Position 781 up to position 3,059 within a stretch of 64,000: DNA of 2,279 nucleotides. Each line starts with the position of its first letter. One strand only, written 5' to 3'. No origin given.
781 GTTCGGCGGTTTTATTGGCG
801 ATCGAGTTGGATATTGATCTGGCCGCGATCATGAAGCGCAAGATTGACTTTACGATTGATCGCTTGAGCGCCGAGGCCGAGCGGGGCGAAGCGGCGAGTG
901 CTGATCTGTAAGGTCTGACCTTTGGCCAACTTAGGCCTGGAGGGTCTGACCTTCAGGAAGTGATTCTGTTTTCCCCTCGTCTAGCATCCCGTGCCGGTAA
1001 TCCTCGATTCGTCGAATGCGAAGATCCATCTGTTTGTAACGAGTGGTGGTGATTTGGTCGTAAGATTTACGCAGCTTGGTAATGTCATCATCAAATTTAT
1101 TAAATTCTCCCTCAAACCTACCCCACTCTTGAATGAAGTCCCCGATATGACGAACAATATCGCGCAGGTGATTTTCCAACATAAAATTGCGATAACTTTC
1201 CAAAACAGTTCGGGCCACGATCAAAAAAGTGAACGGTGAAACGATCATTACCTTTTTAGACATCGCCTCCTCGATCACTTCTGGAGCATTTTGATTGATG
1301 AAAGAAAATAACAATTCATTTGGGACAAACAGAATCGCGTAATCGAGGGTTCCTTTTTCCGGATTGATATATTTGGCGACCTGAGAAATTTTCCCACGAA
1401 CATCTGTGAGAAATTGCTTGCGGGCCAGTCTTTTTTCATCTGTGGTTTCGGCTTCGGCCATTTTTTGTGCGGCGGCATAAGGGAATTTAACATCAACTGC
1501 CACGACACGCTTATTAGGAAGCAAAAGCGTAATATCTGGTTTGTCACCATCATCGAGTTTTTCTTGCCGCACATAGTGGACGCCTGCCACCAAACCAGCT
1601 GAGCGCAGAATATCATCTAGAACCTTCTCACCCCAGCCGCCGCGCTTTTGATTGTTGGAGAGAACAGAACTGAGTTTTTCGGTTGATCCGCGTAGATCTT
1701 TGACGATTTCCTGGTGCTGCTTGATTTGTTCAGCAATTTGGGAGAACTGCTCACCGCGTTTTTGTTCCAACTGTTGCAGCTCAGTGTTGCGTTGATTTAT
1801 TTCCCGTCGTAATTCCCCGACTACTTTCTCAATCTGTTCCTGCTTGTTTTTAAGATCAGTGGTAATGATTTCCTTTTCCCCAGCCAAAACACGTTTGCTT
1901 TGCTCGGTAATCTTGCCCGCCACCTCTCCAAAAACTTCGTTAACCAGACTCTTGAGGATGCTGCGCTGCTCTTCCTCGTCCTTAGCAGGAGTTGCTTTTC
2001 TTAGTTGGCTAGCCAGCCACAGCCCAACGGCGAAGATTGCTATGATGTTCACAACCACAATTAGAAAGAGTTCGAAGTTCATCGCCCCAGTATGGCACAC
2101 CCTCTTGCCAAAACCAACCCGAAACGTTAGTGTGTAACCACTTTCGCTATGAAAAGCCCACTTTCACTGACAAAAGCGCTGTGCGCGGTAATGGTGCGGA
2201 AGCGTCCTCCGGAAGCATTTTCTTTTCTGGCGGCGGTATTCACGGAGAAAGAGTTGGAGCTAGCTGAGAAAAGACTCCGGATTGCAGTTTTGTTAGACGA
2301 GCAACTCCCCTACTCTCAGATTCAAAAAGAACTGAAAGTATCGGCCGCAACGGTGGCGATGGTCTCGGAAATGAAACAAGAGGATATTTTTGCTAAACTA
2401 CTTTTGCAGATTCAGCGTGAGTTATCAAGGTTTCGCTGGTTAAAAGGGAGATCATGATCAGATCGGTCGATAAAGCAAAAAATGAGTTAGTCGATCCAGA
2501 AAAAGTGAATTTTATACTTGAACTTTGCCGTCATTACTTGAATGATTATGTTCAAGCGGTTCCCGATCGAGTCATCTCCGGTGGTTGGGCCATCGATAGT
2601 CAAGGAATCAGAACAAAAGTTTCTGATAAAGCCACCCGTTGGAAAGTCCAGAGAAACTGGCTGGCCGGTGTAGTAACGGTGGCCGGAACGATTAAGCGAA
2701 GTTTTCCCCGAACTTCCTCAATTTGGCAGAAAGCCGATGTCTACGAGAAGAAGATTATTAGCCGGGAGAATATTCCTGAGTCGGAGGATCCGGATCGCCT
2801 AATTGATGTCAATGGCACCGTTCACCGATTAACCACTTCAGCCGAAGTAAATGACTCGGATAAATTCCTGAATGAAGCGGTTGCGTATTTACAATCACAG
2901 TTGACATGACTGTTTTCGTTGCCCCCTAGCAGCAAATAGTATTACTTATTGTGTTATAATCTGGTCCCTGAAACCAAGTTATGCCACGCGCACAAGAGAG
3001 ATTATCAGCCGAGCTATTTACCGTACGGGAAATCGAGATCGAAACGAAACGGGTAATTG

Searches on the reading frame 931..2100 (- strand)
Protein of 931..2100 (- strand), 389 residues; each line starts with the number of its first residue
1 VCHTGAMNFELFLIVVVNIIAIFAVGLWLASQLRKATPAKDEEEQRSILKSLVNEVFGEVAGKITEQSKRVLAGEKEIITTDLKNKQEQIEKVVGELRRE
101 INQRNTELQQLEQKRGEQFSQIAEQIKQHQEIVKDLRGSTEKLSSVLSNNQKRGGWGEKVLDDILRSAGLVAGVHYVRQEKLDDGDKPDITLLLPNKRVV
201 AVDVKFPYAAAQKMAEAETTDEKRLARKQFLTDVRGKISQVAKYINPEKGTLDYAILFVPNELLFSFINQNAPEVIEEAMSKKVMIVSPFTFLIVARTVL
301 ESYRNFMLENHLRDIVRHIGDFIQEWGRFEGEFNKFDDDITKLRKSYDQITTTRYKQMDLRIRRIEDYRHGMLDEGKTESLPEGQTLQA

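Call 4: search_protein_families(library=pfam, proteins=[window:931-2100:-], max_evalue=1)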
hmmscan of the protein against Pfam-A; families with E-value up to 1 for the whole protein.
window:931-2100:- (389 aa): 22 families
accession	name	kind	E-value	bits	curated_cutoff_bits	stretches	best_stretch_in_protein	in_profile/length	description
PF02646.22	RmuC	-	3.2e-63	214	26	1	88-367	1-283/291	RmuC family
PF06785.16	UPF0242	-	0.0014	19.2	33.5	1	8-153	37-172/194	Uncharacterised protein family (UPF0242) N-terminus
PF04513.17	Baculo_PEP_C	-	0.0082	16.6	38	1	79-147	32-108/140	Baculovirus polyhedron envelope protein, PEP, C terminus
PF09787.14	Golgin_A5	-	0.018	15.1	31.7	1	73-152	53-132/305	Golgin subfamily A member 5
PF21109.2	Stonustoxin_helical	-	0.021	15.4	27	1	103-167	11-73/96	Stonustoxin helical domain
PF10241.14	KxDL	-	0.039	14.7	27.2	1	97-138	21-62/86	Uncharacterized conserved protein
PF06419.17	COG6_N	-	0.059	14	27.4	0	314-352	23-61/114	Conserved oligomeric complex COG6, N-terminal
PF25764.1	KIF21A_4th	-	0.079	13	33.1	1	80-153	16-90/183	KIF21A-like domain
PF08700.17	VPS51_Exo84_N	-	0.12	12.9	24.2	1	78-150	11-84/87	Vps51/EXO84/COG1 N-terminal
PF05852.16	DUF848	-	0.12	12.9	25.3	0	84-152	52-120/145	Gammaherpesvirus protein of unknown function (DUF848)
PF24611.2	Spectrin_Anc-1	-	0.14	12.8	33.2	0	77-137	21-80/115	Nuclear anchorage protein 1, spectrin-like repeat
PF04124.18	Dor1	-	0.14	11.4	23.3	1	86-149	8-71/339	Dor1-like family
PF05929.16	Phage_GPO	-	0.17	11.9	33.6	1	33-153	138-254/268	Phage capsid scaffolding protein (GPO) serine peptidase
PF07195.17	FliD_C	-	0.22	11.3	25.4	0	59-130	168-235/236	Flagellar hook-associated protein 2 C-terminus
PF00038.26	Filament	-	0.23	11.5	40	0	86-149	211-274/313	Intermediate filament protein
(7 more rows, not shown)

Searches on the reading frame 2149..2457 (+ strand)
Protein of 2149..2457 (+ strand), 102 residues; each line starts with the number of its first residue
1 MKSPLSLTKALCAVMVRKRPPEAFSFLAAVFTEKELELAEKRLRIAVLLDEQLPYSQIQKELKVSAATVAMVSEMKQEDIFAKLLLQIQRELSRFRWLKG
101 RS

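Call 4: search_protein_families(library=pfam, proteins=[window:2149-2457:+], max_evalue=1)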
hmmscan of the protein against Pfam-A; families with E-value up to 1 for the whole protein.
window:2149-2457:+ (102 aa): 4 families
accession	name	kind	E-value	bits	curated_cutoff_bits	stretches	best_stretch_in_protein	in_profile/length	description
PF01371.25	Trp_repressor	-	1.2e-10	41.8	27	1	18-75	14-72/88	Trp repressor protein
PF13384.12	HTH_23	-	0.00031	20.9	24.6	1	40-69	5-34/50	Homeodomain-like domain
PF10675.14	DUF2489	-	0.0015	18.9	27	1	25-91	41-107/130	Protein of unknown function (DUF2489)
PF13936.12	HTH_38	-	0.011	15.9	27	1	41-70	9-38/44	Helix-turn-helix domain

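Call 95: search_protein_families(library=padloc, proteins=[window:2149-2457:+], max_evalue=0.001)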
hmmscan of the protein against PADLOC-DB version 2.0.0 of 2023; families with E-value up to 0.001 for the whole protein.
window:2149-2457:+ (102 aa): 0 families

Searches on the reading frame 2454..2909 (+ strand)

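Call 4: search_protein_families(library=pfam, proteins=[window:2454-2909:+], max_evalue=1)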
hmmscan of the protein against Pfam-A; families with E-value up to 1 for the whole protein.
window:2454-2909:+ (151 aa): 1 family
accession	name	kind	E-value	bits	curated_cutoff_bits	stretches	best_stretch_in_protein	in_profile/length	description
PF00441.29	Acyl-CoA_dh_1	-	0.036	14.6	22.4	1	23-75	24-76/150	Acyl-CoA dehydrogenase, C-terminal domain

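Call 95: search_protein_families(library=padloc, proteins=[window:2454-2909:+], max_evalue=0.001)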
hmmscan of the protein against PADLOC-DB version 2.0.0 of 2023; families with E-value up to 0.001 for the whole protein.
window:2454-2909:+ (151 aa): 0 families
